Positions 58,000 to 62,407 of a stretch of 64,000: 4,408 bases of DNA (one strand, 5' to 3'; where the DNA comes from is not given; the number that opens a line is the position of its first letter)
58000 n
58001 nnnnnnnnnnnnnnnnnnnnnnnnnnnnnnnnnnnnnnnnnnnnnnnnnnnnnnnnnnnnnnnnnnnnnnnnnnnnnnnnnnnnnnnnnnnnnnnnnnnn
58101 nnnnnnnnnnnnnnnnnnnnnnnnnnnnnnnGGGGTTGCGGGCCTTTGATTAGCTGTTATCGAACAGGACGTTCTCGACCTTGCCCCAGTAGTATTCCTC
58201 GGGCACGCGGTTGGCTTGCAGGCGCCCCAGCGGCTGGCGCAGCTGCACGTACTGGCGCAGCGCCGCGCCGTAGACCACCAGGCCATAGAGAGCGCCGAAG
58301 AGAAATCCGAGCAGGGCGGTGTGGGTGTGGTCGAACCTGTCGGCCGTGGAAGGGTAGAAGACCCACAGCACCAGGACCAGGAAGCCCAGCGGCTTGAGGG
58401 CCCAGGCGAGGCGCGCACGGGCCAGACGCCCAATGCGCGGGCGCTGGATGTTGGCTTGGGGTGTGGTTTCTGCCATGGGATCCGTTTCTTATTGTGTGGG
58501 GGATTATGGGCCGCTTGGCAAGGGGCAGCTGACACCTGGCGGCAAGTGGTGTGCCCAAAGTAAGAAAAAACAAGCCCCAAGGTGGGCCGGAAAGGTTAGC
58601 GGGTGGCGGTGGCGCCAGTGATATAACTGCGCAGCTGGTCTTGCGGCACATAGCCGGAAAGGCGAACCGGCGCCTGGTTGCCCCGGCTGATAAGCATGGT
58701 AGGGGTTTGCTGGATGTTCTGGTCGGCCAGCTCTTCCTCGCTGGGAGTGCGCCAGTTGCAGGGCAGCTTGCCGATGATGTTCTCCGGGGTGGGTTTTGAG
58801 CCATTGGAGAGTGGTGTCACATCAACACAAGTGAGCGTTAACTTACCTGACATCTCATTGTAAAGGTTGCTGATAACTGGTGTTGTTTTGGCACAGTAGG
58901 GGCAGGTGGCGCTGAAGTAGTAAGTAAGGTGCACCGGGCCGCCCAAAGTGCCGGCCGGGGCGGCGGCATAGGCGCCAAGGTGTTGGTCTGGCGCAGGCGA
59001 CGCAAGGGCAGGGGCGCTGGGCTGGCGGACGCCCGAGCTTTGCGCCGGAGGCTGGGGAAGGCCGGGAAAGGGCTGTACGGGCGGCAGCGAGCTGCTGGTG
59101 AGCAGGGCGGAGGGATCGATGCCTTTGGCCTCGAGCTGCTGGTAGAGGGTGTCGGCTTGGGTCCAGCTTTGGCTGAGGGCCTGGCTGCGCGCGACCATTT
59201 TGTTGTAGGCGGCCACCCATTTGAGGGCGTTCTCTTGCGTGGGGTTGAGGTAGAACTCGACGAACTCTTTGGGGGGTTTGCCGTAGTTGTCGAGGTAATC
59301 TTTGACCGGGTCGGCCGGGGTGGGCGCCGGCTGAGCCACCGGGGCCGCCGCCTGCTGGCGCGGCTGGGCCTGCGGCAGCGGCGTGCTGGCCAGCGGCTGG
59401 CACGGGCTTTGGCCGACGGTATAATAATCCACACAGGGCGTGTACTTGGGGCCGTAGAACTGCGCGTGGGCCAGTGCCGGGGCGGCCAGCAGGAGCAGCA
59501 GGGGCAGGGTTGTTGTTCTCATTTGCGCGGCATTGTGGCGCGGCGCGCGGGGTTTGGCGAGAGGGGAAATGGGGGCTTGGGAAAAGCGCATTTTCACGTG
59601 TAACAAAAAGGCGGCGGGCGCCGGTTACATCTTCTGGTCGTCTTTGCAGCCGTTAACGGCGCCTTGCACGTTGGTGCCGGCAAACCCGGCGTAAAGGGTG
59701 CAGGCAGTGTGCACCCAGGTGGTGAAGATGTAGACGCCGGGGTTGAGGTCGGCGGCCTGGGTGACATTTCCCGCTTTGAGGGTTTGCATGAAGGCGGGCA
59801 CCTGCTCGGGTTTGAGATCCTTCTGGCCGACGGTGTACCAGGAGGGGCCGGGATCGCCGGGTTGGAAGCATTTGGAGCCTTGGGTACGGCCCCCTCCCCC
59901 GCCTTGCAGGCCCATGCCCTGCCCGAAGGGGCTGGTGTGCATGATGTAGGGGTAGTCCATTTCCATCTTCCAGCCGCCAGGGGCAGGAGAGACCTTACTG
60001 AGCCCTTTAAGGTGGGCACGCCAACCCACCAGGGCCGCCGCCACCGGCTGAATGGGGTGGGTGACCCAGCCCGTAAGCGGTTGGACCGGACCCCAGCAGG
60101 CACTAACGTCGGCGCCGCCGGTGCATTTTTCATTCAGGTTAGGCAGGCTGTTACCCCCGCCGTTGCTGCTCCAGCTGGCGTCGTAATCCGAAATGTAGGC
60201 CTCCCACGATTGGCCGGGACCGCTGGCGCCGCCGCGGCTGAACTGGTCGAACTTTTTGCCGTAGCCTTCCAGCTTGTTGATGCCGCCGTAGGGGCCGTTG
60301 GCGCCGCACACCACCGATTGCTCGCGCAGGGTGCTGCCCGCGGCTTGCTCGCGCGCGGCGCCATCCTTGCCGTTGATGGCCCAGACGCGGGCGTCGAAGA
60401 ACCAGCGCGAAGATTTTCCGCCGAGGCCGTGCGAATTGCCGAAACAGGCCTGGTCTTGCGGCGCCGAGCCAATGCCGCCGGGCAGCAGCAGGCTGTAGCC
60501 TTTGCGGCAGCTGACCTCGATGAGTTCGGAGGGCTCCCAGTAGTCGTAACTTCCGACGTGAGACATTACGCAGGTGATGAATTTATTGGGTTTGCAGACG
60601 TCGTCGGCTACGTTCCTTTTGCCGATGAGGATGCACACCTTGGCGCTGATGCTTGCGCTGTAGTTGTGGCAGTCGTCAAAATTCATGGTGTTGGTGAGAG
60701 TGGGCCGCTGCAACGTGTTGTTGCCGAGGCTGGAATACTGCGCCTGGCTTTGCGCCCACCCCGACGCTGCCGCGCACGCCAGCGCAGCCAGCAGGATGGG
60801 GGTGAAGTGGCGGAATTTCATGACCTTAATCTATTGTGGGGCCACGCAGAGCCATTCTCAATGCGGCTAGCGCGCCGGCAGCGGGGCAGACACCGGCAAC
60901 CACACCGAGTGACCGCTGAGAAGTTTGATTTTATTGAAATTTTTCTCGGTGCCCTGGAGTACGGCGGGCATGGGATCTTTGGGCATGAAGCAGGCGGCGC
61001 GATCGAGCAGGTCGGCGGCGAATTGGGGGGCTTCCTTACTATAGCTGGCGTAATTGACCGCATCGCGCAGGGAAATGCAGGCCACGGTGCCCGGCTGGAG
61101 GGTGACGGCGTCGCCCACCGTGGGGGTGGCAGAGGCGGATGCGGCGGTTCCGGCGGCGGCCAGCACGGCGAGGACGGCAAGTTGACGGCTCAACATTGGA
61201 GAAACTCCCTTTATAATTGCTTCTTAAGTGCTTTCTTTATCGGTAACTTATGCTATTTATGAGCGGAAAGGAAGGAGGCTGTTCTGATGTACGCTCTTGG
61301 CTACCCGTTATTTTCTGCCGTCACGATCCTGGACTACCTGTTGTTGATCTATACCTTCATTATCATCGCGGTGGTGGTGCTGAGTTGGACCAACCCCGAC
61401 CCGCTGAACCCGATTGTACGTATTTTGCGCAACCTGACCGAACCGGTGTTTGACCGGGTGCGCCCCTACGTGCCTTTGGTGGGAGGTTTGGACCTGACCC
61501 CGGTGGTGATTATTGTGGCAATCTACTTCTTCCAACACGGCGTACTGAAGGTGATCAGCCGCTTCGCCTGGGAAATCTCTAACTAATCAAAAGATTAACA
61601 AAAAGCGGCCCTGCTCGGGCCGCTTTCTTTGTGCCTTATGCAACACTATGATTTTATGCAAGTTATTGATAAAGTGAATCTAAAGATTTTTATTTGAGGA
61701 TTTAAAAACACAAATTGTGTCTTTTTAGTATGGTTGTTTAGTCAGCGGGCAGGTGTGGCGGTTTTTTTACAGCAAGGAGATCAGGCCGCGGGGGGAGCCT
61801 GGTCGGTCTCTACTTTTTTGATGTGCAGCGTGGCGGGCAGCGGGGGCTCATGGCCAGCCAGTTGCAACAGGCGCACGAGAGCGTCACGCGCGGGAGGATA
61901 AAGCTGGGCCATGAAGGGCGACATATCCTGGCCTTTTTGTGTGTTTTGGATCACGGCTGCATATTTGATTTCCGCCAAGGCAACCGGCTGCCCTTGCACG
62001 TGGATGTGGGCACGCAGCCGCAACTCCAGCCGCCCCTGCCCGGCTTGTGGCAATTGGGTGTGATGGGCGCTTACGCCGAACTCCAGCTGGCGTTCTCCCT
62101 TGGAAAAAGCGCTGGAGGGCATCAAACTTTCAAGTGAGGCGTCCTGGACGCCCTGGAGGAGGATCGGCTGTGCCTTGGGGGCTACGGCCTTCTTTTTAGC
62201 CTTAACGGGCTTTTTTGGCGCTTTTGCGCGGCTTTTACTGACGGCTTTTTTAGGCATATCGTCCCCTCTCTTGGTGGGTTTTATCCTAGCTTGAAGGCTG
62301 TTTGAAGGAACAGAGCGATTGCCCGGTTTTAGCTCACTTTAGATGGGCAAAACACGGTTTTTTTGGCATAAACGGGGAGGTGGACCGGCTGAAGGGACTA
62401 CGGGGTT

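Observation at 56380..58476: Type IV coupling protein split into separate membrane-anchor and ATPase genes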

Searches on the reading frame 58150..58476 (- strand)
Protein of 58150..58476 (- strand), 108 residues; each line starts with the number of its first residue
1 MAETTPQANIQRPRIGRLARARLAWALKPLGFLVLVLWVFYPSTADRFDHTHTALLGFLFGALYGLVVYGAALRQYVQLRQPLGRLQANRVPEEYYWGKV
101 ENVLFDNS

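Call 3: search_protein_families(library=pfam, proteins=[window:58150-58476:-], max_evalue=0.01)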
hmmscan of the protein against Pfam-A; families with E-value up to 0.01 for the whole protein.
window:58150-58476:- (108 aa): 0 families

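Call 4: search_protein_families(library=ncbifam, proteins=[window:58150-58476:-], max_evalue=0.01)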
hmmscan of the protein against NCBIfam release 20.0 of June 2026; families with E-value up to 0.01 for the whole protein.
window:58150-58476:- (108 aa): 0 families

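Call 13: find_encoding_contigs(protein=window:58150-58476:-, flank=3000, max_places=10)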
Protein window:58150-58476:- (108 aa): 2 contigs read that carry it; 1 place shown.
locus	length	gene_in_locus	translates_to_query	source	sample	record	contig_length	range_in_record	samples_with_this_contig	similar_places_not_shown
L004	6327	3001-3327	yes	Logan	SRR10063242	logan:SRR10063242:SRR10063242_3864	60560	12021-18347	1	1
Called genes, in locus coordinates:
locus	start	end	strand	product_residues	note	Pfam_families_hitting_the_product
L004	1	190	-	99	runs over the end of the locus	PF02325:CCB3_YggT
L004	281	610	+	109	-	-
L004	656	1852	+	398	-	-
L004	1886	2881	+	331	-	PF13728:TraF (faint), PF00085:Thioredoxin (faint), PF13098:Thioredoxin_2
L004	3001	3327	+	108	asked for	-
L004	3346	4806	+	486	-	PF12696:TraG-D_C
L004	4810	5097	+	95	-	-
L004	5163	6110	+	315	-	-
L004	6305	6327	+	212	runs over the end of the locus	-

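Call 24: find_homologous_proteins(query=window:58150-58476:-, max_evalue=0.001)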
Query window:58150-58476:- (108 aa): 7 proteins with E <= 0.001 among 19 candidates.
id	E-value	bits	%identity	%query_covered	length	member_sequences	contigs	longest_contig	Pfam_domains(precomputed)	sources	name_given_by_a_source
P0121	1.2e-66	240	100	100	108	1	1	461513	-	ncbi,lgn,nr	ncbi:MAG: hypothetical protein GC129_01635 [Proteobacteria bacterium]|nr:hypothetical protein [Pseud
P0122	4.1e-46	173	66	99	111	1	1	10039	-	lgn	-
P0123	3.6e-44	167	69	100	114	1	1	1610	-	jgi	jgi:hypothetical protein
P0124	2.3e-42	161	67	100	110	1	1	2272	-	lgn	-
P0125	2.6e-42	161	63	100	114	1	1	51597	-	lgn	-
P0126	5.1e-37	144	58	98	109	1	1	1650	-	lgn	-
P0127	7.9e-26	108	47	99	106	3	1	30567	-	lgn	-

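Call 33: search_protein_representatives(alignment_id=A3)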
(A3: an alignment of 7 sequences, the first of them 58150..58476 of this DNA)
Query: 7 sequences, 109 profile positions. Proteins with E-value up to 0.001 (for the whole library): 25; up to 1e-10: 21; up to 1e-30: 2. The best 25 are listed.
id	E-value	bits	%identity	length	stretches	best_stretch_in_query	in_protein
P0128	1.0e-34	134.9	-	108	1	5-107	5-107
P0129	2.0e-34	134.0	-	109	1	1-108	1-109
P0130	4.3e-27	110.4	-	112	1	11-108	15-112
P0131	9.2e-27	109.3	-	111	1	6-103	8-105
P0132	3.8e-24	100.9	-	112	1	1-102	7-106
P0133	1.8e-23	98.7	-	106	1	16-104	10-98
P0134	3.2e-20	88.3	-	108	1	5-106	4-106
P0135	4.9e-19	84.5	-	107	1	10-105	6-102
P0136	8.7e-19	83.7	-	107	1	15-107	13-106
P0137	4.0e-18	81.5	-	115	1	6-105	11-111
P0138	5.8e-18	81.0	-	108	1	9-107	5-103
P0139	1.0e-17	80.2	-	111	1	14-104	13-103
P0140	1.2e-16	76.7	-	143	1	4-103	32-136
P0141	1.2e-15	73.6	-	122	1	6-107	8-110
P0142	4.5e-15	71.7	-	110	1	14-102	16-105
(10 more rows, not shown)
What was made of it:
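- On Detached N-terminal domain of a T4CP (homology of the 108-aa protein to T4CP TM domains): All 25 profile hits in 1.84 billion proteins are 72-143 aa (call 33).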

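Call 67: predict_structure(alignment_id=A6)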
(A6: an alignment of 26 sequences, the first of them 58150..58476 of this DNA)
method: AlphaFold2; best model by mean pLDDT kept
length: 108 residues; sequences in the alignment: 26
mean_pLDDT: 73.2   pTM: 0.48
mean pLDDT of the five models: 73.2, 73.3, 72.1, 71.2, 70.2
residues with pLDDT >= 90: 11; 70-90: 50; 50-70: 41; < 50: 6
segments of 3 or more residues with pLDDT < 50: 84-86
pLDDT, mean of each block of 10 residues (from residue 1): 55 72 89 88 74 87 90 78 52 61 56
secondary structure, 60 per line:
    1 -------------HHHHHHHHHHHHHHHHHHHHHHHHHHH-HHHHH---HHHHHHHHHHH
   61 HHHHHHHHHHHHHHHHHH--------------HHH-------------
elements in order: H14-40 H42-46 H50-78
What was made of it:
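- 58150..58476 (-): 108-aa inner-membrane protein, the candidate membrane anchor of the coupling protein. It has a basic N-terminus, helix 14-40, a short loop, helix 50-78, and a basic cytoplasmic tail carrying the conserved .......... motif (N, R, P and G invariant or nearly so). AlphaFold helical hairpin with a low-confidence tail (call 67).
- Its conserved tail has low confidence when modelled alone, as expected for a segment that folds on a partner (call 67; inference).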

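Call 72: search_protein_families(library=pfam, proteins=[window:58150-58476:-], max_evalue=5)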
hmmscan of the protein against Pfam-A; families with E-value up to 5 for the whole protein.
window:58150-58476:- (108 aa): 3 families
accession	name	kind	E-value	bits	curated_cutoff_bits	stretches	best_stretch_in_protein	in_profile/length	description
PF25799.1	prePAAR_I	-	0.045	14.5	25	1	45-67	8-29/57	Class I prePAAR effector Rhs1 motif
PF19744.4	DUF6232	-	0.11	13.4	27.4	1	5-74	15-75/117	Family of unknown function (DUF6232)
PF09769.14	ApoO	-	0.18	12.2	31.4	1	20-46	87-113/131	Apolipoprotein O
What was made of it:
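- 58150..58476 (-): No Pfam or NCBIfam family (calls 3, 4, 72).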

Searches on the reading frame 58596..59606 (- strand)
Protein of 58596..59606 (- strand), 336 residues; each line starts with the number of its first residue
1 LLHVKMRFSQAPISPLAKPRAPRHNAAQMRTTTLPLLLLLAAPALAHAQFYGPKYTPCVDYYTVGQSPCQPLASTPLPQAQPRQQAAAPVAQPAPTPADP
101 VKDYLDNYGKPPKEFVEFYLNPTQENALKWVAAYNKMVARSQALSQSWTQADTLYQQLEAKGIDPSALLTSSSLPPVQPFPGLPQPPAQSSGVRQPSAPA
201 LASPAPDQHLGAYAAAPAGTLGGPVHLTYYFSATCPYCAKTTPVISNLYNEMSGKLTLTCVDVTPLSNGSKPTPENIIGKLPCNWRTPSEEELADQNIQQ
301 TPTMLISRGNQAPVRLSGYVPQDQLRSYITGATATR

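Call 3: search_protein_families(library=pfam, proteins=[window:58596-59606:-], max_evalue=0.01)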
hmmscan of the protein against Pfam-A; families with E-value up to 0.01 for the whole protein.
window:58596-59606:- (336 aa): 4 families
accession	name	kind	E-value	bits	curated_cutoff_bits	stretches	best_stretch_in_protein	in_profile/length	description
PF13098.12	Thioredoxin_2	-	4.9e-08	33.7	27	1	227-328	9-103/104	Thioredoxin-like domain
PF00085.26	Thioredoxin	-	2.7e-07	31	23.5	1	226-266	21-61/103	Thioredoxin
PF13728.12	TraF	-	3.6e-06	27.4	23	0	227-326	133-220/224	F plasmid transfer operon protein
PF13462.12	Thioredoxin_4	-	3.4e-05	24.6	23.2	1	222-263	12-55/165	Thioredoxin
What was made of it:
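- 58596..59606 (-): TraF-like thioredoxin-fold protein (CPYC motif), the conserved upstream neighbour in the same operon-like block. Pfam Thioredoxin_2 and TraF (call 3).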

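Call 4: search_protein_families(library=ncbifam, proteins=[window:58596-59606:-], max_evalue=0.01)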
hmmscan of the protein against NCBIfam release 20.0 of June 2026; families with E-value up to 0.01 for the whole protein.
window:58596-59606:- (336 aa): 3 families
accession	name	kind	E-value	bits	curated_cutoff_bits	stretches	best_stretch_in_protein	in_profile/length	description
TIGR02740.1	TraF-like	hypoth_equivalog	1e-05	25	232.25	1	219-272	165-218/276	TraF-like protein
TIGR01068.1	thioredoxin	equivalog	0.00033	20.8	96.8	0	229-264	20-55/101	thioredoxin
TIGR00411.1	redox_disulf_1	equivalog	0.0011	19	92.75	1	226-263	2-39/82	MJ0307 family thioredoxin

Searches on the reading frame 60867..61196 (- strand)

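Call 3: search_protein_families(library=pfam, proteins=[window:60867-61196:-], max_evalue=0.01)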
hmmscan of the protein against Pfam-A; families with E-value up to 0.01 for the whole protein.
window:60867-61196:- (109 aa): 0 families

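Call 4: search_protein_families(library=ncbifam, proteins=[window:60867-61196:-], max_evalue=0.01)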
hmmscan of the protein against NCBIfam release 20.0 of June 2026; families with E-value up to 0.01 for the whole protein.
window:60867-61196:- (109 aa): 0 families

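Call 72: search_protein_families(library=pfam, proteins=[window:60867-61196:-], max_evalue=5)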
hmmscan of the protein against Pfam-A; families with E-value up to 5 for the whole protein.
window:60867-61196:- (109 aa): 1 family
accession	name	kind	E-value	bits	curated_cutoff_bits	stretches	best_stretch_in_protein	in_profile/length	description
PF14016.12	DUF4232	-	0.019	15.6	27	1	9-58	41-92/129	Domain of unknown function (DUF4232)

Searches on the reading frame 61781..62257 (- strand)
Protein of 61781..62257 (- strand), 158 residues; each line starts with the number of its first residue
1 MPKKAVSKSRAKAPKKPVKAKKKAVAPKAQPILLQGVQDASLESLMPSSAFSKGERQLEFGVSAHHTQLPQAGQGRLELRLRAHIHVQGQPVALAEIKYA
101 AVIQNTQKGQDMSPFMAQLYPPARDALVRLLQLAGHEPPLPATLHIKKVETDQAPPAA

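Call 45: search_protein_families(library=pfam, proteins=[window:61781-62257:-], max_evalue=0.05)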
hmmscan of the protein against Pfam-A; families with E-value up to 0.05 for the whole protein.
window:61781-62257:- (158 aa): 2 families
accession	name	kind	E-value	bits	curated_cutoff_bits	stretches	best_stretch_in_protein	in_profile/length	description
PF02556.19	SecB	-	0.0012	19.1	26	1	33-138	11-122/141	Preprotein translocase subunit SecB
PF17518.7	DUF5443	-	0.023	14.1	25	1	49-108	262-322/344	Family of unknown function (DUF5443)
